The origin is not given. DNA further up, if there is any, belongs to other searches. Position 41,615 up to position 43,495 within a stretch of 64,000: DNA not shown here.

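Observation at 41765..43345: Single-gene ATPase-nuclease fusion downstream of the integrase: best candidate for an undescribed anti-phage system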

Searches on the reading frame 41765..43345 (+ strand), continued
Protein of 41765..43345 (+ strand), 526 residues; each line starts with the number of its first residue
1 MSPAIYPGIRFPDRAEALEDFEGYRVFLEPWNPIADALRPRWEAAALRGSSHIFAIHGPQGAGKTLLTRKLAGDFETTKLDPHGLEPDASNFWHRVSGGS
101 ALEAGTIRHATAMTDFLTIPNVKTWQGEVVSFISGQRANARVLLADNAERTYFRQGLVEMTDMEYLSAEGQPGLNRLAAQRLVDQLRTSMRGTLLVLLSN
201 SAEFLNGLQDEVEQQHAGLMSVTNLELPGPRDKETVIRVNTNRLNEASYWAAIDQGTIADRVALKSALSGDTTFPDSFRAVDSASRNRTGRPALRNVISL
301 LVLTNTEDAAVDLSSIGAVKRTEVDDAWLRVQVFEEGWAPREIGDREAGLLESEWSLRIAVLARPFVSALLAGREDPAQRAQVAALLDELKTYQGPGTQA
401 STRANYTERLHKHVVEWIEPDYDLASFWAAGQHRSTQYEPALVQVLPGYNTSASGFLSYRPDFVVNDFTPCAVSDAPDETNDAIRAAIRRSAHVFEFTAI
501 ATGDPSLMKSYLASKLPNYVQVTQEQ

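Call 31: fold_search(model_id=the predicted structure, library=viral)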
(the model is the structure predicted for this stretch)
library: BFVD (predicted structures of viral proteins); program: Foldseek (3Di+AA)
matches with E <= 10: 1111; with E <= 0.001: 6
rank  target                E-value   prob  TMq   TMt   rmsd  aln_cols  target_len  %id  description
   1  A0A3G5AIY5            1.7e-04  0.99  0.26  0.31  22.9       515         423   11  Replication factor C small subunit [Sylvanvirus sp.]
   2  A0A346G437            2.0e-04  1.00  0.27  0.39   6.2       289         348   13  (no name in the UniProt tables at hand)
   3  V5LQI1                5.3e-04  0.99  0.23  0.32  19.9       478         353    9  (no name in the UniProt tables at hand)
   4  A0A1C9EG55            9.0e-04  1.00  0.26  0.26   6.7       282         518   10  (no name in the UniProt tables at hand)
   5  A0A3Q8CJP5            1.0e-03  1.00  0.21  0.28   6.5       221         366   14  ATPase AAA-type core domain-containing protein [Lactobacillus phage Lpa804]
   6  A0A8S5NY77            1.0e-03  1.00  0.20  0.31   9.2       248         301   14  Replicative helicase [Siphoviridae sp. ct16C7]
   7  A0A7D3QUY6            1.2e-03  1.00  0.23  0.21   6.0       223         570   14  AAA ATPase protein [Fadolivirus FV1/VV64]
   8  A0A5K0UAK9            1.3e-03  0.99  0.22  0.19  14.3       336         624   10  AAA+ ATPase domain-containing protein [Yasminevirus sp. GU-2018]
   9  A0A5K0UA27            1.4e-03  1.00  0.23  0.13   7.2       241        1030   12  AAA family ATPase [Yasminevirus sp. GU-2018]
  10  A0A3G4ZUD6            1.4e-03  1.00  0.25  0.16   9.6       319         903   12  Stage V sporulation protein K [Dasosvirus sp.]
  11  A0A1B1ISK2            1.4e-03  0.95  0.17  0.23  11.1       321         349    8  (no name in the UniProt tables at hand)
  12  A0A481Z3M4            1.4e-03  1.00  0.24  0.20   6.3       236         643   10  AAA family ATPase [Mimivirus LCMiAC02]
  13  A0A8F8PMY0            1.4e-03  0.99  0.26  0.39  21.3       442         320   10  Replication factor C clamp loader [Clandestinovirus]
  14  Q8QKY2                1.9e-03  0.99  0.26  0.38  19.0       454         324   13  EsV-1-87 [Ectocarpus siliculosus virus 1 (isolate New Zealand/Kaikoura/1988)]
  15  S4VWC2                2.2e-03  1.00  0.22  0.15   6.5       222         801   15  AAA ATPase domain containing protein [Pandoravirus dulcis]
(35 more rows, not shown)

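Call 38: find_encoding_contigs(protein=P0008, flank=10000, max_places=1)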
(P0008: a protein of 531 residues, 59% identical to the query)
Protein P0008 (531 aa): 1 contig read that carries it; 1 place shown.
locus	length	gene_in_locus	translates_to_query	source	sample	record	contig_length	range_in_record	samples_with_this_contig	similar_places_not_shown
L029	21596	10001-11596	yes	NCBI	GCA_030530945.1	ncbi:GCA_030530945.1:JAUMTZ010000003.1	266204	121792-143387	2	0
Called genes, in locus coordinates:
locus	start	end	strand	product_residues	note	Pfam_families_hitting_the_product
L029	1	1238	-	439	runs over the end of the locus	PF13742:tRNA_anti_2, PF01336:tRNA_anti-codon (weak), PF02601:Exonuc_VII_L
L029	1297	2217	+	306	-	-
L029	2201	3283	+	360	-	PF02401:LYTB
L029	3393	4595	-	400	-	PF02646:RmuC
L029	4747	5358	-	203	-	PF00072:Response_reg, PF00196:GerE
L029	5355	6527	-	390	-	PF07730:HisKA_3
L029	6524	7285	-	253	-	PF12698:ABC2_membrane_3 (weak)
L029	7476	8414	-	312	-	PF00005:ABC_tran, PF13304:AAA_21 (weak)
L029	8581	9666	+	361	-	PF01926:MMR_HSR1, PF02421:FeoB_N, PF06071:YchF-GTPase_C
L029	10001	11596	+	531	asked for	-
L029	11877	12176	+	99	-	PF00583:Acetyltransf_1 (weak), PF13508:Acetyltransf_7 (weak)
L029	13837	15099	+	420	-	-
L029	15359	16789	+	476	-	PF00939:Na_sulph_symp, PF03600:CitMHS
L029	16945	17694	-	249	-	PF13085:Fer2_3, PF13187:Fer4_9 (faint), PF00037:Fer4 (weak), PF13183:Fer4_8, PF13237:Fer4_10 (weak), PF12838:Fer4_7, PF13484:Fer4_16 (weak), PF13534:Fer4_17 (weak)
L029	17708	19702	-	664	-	PF00890:FAD_binding_2, PF01266:DAO (faint), PF02910:Succ_DH_flav_C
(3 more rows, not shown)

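Call 39: find_encoding_contigs(protein=P0106, flank=10000, max_places=1)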
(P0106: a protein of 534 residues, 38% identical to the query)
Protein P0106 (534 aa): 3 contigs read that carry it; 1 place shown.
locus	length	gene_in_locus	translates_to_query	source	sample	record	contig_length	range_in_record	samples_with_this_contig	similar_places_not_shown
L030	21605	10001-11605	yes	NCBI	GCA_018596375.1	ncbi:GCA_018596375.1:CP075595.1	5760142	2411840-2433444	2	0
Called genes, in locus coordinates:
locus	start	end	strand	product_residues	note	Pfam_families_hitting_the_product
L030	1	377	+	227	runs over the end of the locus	PF00165:HTH_AraC (faint), PF12833:HTH_18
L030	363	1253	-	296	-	PF04116:FA_hydroxylase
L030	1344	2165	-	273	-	PF11740:KfrA_N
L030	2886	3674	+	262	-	PF01226:Form_Nir_trans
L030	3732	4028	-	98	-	PF11342:DUF3144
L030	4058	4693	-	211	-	PF01810:LysE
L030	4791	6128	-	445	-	PF00083:Sugar_tr, PF07690:MFS_1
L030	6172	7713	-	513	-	PF00501:AMP-binding, PF13193:AMP-binding_C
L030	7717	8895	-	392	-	PF00108:Thiolase_N, PF00109:ketoacyl-synt (weak), PF08545:ACP_syn_III (faint), PF02803:Thiolase_C, PF22691:Thiolase_C_1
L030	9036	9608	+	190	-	PF13188:PAS_8 (faint), PF13426:PAS_9, PF08447:PAS_3, PF00196:GerE, PF08281:Sigma70_r4_2 (weak)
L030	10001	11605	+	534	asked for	-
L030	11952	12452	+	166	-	PF04542:Sigma70_r2, PF12840:HTH_20 (faint), PF08281:Sigma70_r4_2, PF04545:Sigma70_r4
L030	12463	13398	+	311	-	PF16220:DUF4880, PF04773:FecR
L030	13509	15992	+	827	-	PF07660:STN, PF07715:Plug, PF00593:TonB_dep_Rec_b-barrel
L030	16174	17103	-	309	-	PF12146:Hydrolase_4 (weak), PF00561:Abhydrolase_1, PF00975:Thioesterase (faint), PF12697:Abhydrolase_6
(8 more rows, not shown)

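Call 40: find_encoding_contigs(protein=P0109, flank=10000, max_places=1)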
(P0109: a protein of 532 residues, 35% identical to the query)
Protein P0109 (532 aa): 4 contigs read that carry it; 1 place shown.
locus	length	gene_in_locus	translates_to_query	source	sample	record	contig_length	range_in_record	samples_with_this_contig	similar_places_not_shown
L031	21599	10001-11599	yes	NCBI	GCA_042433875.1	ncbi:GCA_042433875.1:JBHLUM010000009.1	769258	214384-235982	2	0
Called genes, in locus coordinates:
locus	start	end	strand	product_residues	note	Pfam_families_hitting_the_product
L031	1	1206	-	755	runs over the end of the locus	PF00933:Glyco_hydro_3, PF01915:Glyco_hydro_3_C, PF14310:Fn3-like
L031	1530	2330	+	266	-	PF00795:CN_hydrolase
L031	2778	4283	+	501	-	PF00171:Aldedh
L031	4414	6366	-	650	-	PF13403:Hint_2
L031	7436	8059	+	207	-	PF03466:LysR_substrate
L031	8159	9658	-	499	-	PF00450:Peptidase_S10, PF12146:Hydrolase_4 (weak)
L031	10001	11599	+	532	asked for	-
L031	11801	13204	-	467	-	PF00206:Lyase_1, PF10415:FumaraseC_C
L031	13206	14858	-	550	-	PF00390:malic, PF03949:Malic_M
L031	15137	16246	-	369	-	PF03576:Peptidase_S58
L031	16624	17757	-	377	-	PF00278:Orn_DAP_Arg_deC, PF01168:Ala_racemase_N (weak), PF02784:Orn_Arg_deC_N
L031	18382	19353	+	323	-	PF03631:Virul_fac_BrkB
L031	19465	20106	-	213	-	PF03330:DPBB_1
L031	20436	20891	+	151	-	PF01220:DHquinase_II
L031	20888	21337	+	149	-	PF00364:Biotin_lipoyl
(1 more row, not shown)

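Call 41: find_encoding_contigs(protein=P0006, flank=10000, max_places=1)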
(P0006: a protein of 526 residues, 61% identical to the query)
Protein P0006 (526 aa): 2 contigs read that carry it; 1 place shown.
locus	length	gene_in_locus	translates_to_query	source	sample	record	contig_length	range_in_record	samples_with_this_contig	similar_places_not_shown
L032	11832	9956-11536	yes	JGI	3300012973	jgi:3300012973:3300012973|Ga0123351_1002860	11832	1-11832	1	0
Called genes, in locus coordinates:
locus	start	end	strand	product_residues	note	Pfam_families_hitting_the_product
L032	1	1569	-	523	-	?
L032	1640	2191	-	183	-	PF00156:Pribosyltran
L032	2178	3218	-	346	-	PF01171:ATP_bind_3, PF09179:TilS (weak)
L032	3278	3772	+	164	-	PF00719:Pyrophosphatase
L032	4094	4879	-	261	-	-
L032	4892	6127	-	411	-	PF00877:NLPC_P60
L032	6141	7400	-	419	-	PF01551:Peptidase_M23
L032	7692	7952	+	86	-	-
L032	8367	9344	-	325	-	PF14659:Phage_int_SAM_3 (weak), PF00589:Phage_integrase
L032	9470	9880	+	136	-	PF01527:HTH_Tnp_1 (faint), PF01381:HTH_3 (faint), PF13384:HTH_23 (weak), PF13542:HTH_Tnp_ISL3 (faint)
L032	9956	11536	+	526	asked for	-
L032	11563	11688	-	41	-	-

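Call 54: find_encoding_contigs(protein=P0001, flank=10000, max_places=2)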
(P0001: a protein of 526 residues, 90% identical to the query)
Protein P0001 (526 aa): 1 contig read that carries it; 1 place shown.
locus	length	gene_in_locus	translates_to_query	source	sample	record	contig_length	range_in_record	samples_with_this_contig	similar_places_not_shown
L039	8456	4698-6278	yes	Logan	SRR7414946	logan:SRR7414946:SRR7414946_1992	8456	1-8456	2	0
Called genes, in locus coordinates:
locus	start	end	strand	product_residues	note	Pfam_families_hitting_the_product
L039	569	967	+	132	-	-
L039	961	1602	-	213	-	-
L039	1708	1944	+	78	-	-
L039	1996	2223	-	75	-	-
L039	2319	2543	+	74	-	-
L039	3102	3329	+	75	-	PF12728:HTH_17 (weak)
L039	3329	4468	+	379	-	PF26003:Integrase_N_phage (weak), PF22022:Phage_int_M, PF00589:Phage_integrase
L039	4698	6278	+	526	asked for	-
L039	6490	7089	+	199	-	-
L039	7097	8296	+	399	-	PF12844:HTH_19 (weak), PF13560:HTH_31, PF01381:HTH_3, PF06114:Peptidase_M78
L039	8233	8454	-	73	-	?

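Call 55: find_encoding_contigs(protein=P0003, flank=10000, max_places=2)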
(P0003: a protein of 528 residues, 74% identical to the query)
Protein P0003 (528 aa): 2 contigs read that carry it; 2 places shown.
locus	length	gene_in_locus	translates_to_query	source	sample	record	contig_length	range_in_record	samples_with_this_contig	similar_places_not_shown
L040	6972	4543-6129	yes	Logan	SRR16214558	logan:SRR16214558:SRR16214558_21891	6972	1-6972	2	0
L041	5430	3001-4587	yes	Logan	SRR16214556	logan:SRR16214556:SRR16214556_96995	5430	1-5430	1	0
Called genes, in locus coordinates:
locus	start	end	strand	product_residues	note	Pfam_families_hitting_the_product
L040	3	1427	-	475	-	?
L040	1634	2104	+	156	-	-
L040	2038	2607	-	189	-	-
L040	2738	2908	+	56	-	-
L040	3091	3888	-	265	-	-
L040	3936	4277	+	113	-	-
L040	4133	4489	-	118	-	-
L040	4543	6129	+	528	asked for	-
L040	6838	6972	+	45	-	?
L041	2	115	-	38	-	?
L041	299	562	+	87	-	-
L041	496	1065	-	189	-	-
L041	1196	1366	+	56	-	-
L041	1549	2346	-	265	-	-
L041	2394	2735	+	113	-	-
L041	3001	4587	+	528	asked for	-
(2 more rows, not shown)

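Call 58: search_protein_families(library=phrogs, alignment_id=A1, max_evalue=1)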
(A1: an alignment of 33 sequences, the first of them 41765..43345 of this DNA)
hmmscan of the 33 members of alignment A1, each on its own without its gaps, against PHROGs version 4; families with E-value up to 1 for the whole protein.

A. member 1, window:41765-43345:+ (526 aa): 3 families
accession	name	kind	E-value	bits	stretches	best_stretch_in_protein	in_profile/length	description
phrog_761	-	other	0.0062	17.2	1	51-83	19-51/362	thymidylate kinase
phrog_7998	-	unknown function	0.0089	16.2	1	33-71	24-60/339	-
phrog_14685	-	unknown function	0.011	16.7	1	56-77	7-28/88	-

B. families by the number of members that match (of 33 scanned): 49 families (the first 25 are shown)
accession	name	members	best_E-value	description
phrog_14685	-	24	0.00051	-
phrog_5484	-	21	0.00017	DnaA-like replication initiation protein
phrog_168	-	14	0.013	clamp loader of DNA polymerase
phrog_7998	-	9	0.0021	-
phrog_761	-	7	0.0025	thymidylate kinase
phrog_5846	-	7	0.01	clamp loader of DNA polymerase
phrog_1366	-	6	0.036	-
phrog_3462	-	4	0.026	nicotinamide-nucleotide adenylyltransferase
phrog_6891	-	4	0.21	ATPase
phrog_124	-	3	0.0085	Sak4-like ssDNA annealing protein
phrog_3277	-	3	0.071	DnaC-like helicase loader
phrog_1313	-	3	0.12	DNA helicase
phrog_2376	-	3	0.15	ATPase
phrog_4339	-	3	0.2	-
phrog_3757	-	2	0.027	-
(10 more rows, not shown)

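Call 59: search_dna_similar(query=window:41765-43345:+, collection=phages, mode=protein, max_evalue=0.001)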
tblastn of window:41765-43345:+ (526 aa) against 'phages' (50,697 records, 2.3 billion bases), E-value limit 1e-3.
No match.

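Call 60: search_dna_similar(query=window:41765-43345:+, collection=plasmids, mode=protein, max_evalue=0.001)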
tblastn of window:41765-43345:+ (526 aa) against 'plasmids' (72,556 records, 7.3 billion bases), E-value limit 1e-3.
No match.

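Call 70: search_protein_families(library=padloc, alignment_id=A3, max_evalue=0.00001)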
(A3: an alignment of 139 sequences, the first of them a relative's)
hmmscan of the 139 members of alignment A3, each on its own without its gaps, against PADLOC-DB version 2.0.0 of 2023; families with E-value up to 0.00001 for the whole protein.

A. member 1, L001:4620-5708:+ (363 aa): 0 families

B. families by the number of members that match (of 139 scanned): 230 families (the first 25 are shown)
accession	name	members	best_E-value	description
PDLC03597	REase_MTase_IIG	4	8.3e-270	Type IIG restriction enzyme-methyltransferase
PDLC03051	REase_MTase_I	4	7.3e-196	Type I restriction enzyme-methyltransferase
PDLC04134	mad2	4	3.3e-43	mads_2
PDLC03621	REase_MTase_IIG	3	1.1e-75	Type IIG restriction enzyme-methyltransferase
PDLC04135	mad3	3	9.3e-33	mads_3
PDLC02707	PbeA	3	1.1e-24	PbeA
PDLC02980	AriA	3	6.7e-13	-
PDLC04140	mad8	3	5.6e-12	mads_8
PDLC03038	MTase_I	2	1.7e-22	Type I methyltransferase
PDLC02704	PbeA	2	6e-17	PbeA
PDLC03624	REase_MTase_IIG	2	9.9e-17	Type IIG restriction enzyme-methyltransferase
PDLC03032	MTase_I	2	2.9e-14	Type I methyltransferase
PDLC03335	MTase_II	2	7.7e-10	Type II methyltransferase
PDLC02706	PbeA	2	9.9e-09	PbeA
PDLC02914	ATPase-Toprim_I-B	2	8.2e-08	-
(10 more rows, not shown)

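Call 72: search_protein_families(library=padloc, proteins=[L006:14928-18158:+, L006:12734-14023:-, L008:6981-9698:+, L008:5481-6872:-, L013:7305-9716:+, L005:14720-17038:-, L010:7372-9132:-, L010:2518-5115:+, L009:6450-8210:-, L007:1418-3103:+], max_evalue=1e-10)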
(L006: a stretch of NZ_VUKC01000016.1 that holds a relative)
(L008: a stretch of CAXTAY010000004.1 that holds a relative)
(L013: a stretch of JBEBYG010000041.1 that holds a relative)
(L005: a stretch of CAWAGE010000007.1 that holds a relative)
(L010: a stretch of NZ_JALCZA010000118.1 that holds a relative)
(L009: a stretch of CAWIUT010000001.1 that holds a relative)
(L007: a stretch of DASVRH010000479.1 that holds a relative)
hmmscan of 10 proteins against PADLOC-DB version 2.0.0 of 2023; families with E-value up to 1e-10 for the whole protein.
L006:14928-18158:+ (1077 aa): 23 families
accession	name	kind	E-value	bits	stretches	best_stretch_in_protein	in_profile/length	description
PDLC02851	DpdE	-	7.9e-229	760.3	1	22-1076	12-1054/1055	DpdE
PDLC02842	DpdE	-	7e-136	452.5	1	534-1074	618-1169/1176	DpdE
PDLC02849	DpdE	-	1.5e-126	421.7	1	369-1071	156-846/857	DpdE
PDLC02850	DpdE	-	6.6e-120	399.9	1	609-1077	798-1261/1282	DpdE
PDLC02845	DpdE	-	6.2e-109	363.5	1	495-1060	735-1277/1293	DpdE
PDLC00633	ZorD1|ZorD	-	6.9e-100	333.5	1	493-1056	321-885/908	"SWI2/SNF2 helicase, Mrr-like nuclease"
PDLC00629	ZorD1|ZorD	-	1.8e-82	275.8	1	605-1060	472-959/1012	"SWI2/SNF2 helicase, Mrr-like nuclease"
PDLC00632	ZorD1|ZorD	-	2.8e-80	268.6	1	601-1068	577-1092/1101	"SWI2/SNF2 helicase, Mrr-like nuclease"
PDLC00631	ZorD1|ZorD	-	1.5e-77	259.3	1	615-1056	441-910/1071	"SWI2/SNF2 helicase, Mrr-like nuclease"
PDLC00634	ZorD1|ZorD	-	4.7e-73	244.5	1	599-1060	478-973/1208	"SWI2/SNF2 helicase, Mrr-like nuclease"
PDLC02848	DpdE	-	1.3e-67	226.5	1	608-945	349-681/856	DpdE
PDLC00628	ZorD1|ZorD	-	1.1e-51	173.7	1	605-1033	502-944/1171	"SWI2/SNF2 helicase, Mrr-like nuclease"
PDLC00627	ZorD1|ZorD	-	3.8e-48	162.2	2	715-906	608-813/1006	"SWI2/SNF2 helicase, Mrr-like nuclease"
PDLC02854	DpdE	-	5.4e-48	161.6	1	613-1073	577-1074/1083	DpdE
PDLC02627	DrmD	-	3.2e-34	116.2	1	637-1051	321-693/748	DrmD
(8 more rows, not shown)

L006:12734-14023:- (429 aa): 0 families

L008:6981-9698:+ (906 aa): 0 families

L008:5481-6872:- (463 aa): 0 families

L013:7305-9716:+ (804 aa): 8 families
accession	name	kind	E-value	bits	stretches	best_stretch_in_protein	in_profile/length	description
PDLC03049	REase_I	-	2.4e-139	463.7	2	22-576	7-553/807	Type I restriction enzyme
PDLC03047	REase_I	-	2.2e-36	123.1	1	19-550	192-704/1107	Type I restriction enzyme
PDLC03042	REase_I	-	1.8e-29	99.8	1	186-551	445-832/1170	Type I restriction enzyme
PDLC03659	mREase_IV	-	2.8e-25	86.4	1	202-565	236-569/945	Type IV methyl-directed restriction enzyme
PDLC02707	PbeA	-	1.1e-24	85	1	178-562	245-630/672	PbeA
PDLC02704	PbeA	-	6e-17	59.4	1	319-562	386-644/682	PbeA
PDLC03658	mREase_IV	-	5.9e-16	55.4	1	308-563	327-559/953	Type IV methyl-directed restriction enzyme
PDLC02703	PbeA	-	2.4e-13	47.6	1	320-549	370-599/626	PbeA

L005:14720-17038:- (772 aa): 0 families

L010:7372-9132:- (586 aa): 6 families
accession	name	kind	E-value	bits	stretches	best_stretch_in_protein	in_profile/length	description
PDLC05061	PDC-S65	-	9.6e-186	617.5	1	29-578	15-585/592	-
PDLC05060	PDC-S65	-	3.8e-117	390.2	1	104-475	1-368/503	-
PDLC02419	Aga_SIR2-PNTD1-PNTD2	-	3e-32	110.1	1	100-306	76-284/558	Class I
PDLC02401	Aga_SIR2-PNTD1-PNTD2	-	2.8e-25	87.1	1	96-273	45-218/524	Class I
PDLC02420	Aga_SIR2-PNTD1-PNTD2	-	1.7e-22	77.5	1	46-303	20-291/1010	Class I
PDLC02384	pAgo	-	3e-19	66.8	1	120-291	108-280/1030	-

L010:2518-5115:+ (866 aa): 0 families

L009:6450-8210:- (586 aa): 7 families
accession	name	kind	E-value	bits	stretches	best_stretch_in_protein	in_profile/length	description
PDLC03597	REase_MTase_IIG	-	8.3e-270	896.7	1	1-583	525-1132/1646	Type IIG restriction enzyme-methyltransferase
PDLC03051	REase_MTase_I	-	7.3e-196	651.1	1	1-583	532-1118/1591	Type I restriction enzyme-methyltransferase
PDLC03621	REase_MTase_IIG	-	1.1e-75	253.5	1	206-583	170-554/1024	Type IIG restriction enzyme-methyltransferase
PDLC03610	REase_MTase_IIG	-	2e-24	83.7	1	317-489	291-486/1096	Type IIG restriction enzyme-methyltransferase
PDLC03631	REase_MTase_IIG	-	5.6e-24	82.1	1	279-582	250-583/1086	Type IIG restriction enzyme-methyltransferase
PDLC04134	mad2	-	1.2e-23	81.7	1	217-581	134-427/492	mads_2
PDLC02707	PbeA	-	5e-13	46.5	1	24-92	573-638/672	PbeA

L007:1418-3103:+ (562 aa): 0 families

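Call 74: search_protein_families(library=padloc, alignment_id=A5, max_evalue=0.00001)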
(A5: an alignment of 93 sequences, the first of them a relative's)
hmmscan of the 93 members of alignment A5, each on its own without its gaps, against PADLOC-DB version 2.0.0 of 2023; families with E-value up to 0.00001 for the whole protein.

A. member 1, L013:11755-12627:- (290 aa): 0 families

B. families by the number of members that match (of 93 scanned): 159 families (the first 25 are shown)
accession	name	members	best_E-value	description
PDLC02853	DpdE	3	6.1e-182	DpdE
PDLC04061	PD-T4-6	3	1.3e-80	-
PDLC04042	PD-T4-6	3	7.6e-80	-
PDLC02621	DrmD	3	1.9e-78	DrmD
PDLC04053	PD-T4-6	3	8.1e-70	-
PDLC04138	mad6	3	1.3e-69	mads_6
PDLC04043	PD-T4-6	3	3.8e-69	-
PDLC04060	PD-T4-6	3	4.2e-68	-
PDLC04064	PD-T4-6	3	1.9e-67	-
PDLC04054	PD-T4-6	3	1.2e-64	-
PDLC02500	BrxHI|BrxHII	3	2.8e-63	BrxHI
PDLC04052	PD-T4-6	3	7.6e-61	-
PDLC04040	PD-T4-6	3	5.2e-60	-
PDLC04039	PD-T4-6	3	5.8e-60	-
PDLC04047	PD-T4-6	3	4.8e-59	-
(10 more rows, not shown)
